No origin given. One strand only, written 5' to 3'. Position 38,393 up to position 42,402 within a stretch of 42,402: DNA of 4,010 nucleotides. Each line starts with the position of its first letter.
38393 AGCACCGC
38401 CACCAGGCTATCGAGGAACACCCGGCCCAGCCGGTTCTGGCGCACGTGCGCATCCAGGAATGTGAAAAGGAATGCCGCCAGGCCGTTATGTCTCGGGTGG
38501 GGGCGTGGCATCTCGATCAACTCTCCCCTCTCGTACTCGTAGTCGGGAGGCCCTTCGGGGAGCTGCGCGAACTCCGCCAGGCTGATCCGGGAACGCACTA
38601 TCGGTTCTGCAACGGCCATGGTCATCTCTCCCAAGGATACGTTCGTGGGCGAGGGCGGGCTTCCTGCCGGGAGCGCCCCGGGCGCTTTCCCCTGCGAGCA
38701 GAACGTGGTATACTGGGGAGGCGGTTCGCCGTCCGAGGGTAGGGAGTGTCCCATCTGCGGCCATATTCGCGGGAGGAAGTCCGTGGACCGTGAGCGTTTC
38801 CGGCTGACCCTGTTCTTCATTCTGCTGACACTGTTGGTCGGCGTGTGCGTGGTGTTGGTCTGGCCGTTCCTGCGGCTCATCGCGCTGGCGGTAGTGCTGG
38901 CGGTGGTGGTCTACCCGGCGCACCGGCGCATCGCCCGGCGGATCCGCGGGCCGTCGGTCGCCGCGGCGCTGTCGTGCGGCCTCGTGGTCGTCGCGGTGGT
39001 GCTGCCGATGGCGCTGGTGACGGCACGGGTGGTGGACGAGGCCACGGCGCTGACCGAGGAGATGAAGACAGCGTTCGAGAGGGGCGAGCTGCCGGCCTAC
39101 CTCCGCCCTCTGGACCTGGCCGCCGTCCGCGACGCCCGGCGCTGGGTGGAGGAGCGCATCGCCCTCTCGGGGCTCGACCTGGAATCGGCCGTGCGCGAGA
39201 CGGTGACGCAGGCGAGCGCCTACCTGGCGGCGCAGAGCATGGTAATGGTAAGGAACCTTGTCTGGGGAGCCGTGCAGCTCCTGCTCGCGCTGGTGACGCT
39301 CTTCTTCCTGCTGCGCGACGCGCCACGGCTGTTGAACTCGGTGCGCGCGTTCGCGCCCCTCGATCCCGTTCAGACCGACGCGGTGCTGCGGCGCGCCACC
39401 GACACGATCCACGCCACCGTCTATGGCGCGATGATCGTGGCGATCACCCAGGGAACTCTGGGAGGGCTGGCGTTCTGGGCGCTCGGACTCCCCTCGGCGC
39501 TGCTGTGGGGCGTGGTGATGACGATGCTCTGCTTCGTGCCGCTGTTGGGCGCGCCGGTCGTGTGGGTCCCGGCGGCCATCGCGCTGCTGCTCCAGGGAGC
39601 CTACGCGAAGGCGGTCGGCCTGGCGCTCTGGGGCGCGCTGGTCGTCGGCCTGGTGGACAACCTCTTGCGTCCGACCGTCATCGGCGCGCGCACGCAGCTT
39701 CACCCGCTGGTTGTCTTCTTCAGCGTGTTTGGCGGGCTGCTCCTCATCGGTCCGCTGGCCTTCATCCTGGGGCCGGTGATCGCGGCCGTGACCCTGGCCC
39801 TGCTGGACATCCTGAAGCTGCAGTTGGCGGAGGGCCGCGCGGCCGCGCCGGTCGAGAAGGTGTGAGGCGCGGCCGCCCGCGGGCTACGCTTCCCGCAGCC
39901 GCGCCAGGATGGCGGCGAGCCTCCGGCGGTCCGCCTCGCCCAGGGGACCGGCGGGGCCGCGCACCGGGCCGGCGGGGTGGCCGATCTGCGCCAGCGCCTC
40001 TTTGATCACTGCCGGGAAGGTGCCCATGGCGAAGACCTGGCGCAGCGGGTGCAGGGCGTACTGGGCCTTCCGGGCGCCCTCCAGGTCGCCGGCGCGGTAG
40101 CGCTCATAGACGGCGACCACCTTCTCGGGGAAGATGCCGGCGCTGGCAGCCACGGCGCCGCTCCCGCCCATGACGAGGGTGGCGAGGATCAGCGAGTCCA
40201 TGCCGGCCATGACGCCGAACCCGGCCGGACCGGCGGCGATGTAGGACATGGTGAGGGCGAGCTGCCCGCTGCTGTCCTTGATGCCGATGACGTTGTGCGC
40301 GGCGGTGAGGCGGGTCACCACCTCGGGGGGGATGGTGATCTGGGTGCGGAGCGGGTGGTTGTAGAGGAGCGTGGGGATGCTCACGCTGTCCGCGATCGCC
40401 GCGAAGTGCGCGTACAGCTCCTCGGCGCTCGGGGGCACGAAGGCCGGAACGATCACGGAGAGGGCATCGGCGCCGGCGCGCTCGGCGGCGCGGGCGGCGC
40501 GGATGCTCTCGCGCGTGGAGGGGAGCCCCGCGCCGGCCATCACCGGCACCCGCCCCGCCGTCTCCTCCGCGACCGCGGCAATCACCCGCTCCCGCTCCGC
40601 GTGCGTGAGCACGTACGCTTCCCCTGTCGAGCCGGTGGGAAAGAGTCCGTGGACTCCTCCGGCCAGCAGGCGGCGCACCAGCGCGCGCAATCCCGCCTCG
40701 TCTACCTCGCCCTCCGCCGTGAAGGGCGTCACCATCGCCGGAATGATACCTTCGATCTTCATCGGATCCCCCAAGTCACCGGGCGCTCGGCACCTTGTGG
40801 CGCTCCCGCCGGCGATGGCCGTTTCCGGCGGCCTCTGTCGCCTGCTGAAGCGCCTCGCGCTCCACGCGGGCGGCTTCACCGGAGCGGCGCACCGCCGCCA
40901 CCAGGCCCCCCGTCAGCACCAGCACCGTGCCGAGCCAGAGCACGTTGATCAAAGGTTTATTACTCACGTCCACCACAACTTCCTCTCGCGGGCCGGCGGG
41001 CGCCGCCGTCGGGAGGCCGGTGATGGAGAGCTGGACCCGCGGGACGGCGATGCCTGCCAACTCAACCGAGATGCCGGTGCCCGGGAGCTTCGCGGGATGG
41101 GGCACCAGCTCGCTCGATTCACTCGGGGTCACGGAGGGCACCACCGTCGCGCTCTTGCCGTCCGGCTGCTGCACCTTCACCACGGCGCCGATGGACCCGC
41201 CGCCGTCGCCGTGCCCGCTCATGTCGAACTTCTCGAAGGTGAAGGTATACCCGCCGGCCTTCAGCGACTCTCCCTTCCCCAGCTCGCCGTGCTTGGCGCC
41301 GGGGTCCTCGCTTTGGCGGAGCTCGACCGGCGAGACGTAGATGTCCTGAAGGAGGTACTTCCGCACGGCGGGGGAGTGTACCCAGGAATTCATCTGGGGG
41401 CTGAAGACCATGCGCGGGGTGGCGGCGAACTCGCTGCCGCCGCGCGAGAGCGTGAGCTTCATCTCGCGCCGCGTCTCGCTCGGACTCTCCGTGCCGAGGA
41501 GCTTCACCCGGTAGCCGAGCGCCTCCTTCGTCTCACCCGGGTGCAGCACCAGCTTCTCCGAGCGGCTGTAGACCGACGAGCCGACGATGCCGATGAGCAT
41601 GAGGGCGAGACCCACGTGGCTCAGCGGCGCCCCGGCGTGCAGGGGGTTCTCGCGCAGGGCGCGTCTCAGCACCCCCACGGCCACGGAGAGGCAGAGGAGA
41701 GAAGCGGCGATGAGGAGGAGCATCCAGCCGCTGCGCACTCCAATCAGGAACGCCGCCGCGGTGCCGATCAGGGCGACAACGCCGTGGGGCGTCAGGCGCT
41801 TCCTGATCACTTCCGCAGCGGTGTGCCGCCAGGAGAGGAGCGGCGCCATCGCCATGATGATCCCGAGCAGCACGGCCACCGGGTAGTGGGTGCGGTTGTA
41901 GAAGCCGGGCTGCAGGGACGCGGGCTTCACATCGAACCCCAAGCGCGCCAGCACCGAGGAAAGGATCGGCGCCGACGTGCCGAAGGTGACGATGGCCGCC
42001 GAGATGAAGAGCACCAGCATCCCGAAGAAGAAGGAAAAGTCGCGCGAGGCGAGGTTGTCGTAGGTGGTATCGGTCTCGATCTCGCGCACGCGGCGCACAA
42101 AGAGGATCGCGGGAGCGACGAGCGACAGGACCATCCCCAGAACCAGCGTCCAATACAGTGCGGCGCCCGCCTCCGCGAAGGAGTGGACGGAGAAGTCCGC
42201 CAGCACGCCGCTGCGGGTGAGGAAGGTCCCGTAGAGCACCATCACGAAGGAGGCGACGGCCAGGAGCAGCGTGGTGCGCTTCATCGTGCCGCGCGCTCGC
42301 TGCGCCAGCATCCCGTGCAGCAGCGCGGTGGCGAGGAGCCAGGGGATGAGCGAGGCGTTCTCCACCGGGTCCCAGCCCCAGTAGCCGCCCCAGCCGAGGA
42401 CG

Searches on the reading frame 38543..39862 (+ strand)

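Call 34: search_protein_families(library=pfam, proteins=[window:38543-39862:+], max_evalue=0.00001)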
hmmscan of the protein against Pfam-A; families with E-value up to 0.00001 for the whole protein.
window:38543-39862:+ (440 aa): 1 family
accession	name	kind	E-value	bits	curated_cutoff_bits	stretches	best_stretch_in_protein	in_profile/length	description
PF01594.21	AI-2E_transport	-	2.5e-49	168.7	34.3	1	91-423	2-325/327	AI-2E family transporter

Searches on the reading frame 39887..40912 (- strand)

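Call 34: search_protein_families(library=pfam, proteins=[window:39887-40912:-], max_evalue=0.00001)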
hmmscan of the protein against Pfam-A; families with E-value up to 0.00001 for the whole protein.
window:39887-40912:- (342 aa): 1 family
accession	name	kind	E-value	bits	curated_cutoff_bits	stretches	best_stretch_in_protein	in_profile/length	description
PF00701.28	DHDPS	-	1.3e-72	244.4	22.1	1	53-337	2-287/289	Dihydrodipicolinate synthetase family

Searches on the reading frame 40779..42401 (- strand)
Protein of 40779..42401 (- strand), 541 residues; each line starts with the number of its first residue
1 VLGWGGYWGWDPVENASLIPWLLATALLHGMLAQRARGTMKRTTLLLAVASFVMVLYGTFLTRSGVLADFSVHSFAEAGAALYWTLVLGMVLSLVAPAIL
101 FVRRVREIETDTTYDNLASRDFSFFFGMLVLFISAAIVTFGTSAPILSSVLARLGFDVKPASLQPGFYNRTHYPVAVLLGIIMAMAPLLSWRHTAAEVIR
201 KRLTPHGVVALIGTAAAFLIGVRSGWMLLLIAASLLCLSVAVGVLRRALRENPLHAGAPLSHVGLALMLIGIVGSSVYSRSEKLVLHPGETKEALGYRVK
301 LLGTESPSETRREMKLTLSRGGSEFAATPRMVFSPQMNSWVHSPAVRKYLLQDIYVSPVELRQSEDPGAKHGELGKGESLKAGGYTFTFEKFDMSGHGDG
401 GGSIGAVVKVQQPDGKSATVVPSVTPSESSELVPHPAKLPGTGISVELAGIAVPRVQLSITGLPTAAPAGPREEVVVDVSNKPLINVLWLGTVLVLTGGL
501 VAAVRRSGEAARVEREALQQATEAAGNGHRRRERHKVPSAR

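Call 34: search_protein_families(library=pfam, proteins=[window:40779-42401:-], max_evalue=0.00001)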
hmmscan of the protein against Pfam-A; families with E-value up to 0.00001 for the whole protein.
window:40779-42401:- (541 aa): 2 families
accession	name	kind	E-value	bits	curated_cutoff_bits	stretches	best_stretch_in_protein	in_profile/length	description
PF16327.10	CcmF_C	-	2.3e-27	96.5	28.7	1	99-357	13-282/323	Cytochrome c-type biogenesis protein CcmF C-terminal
PF01578.25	Cytochrom_C_asm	-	5.1e-15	56.1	29.9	1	3-64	147-206/212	Cytochrome C assembly protein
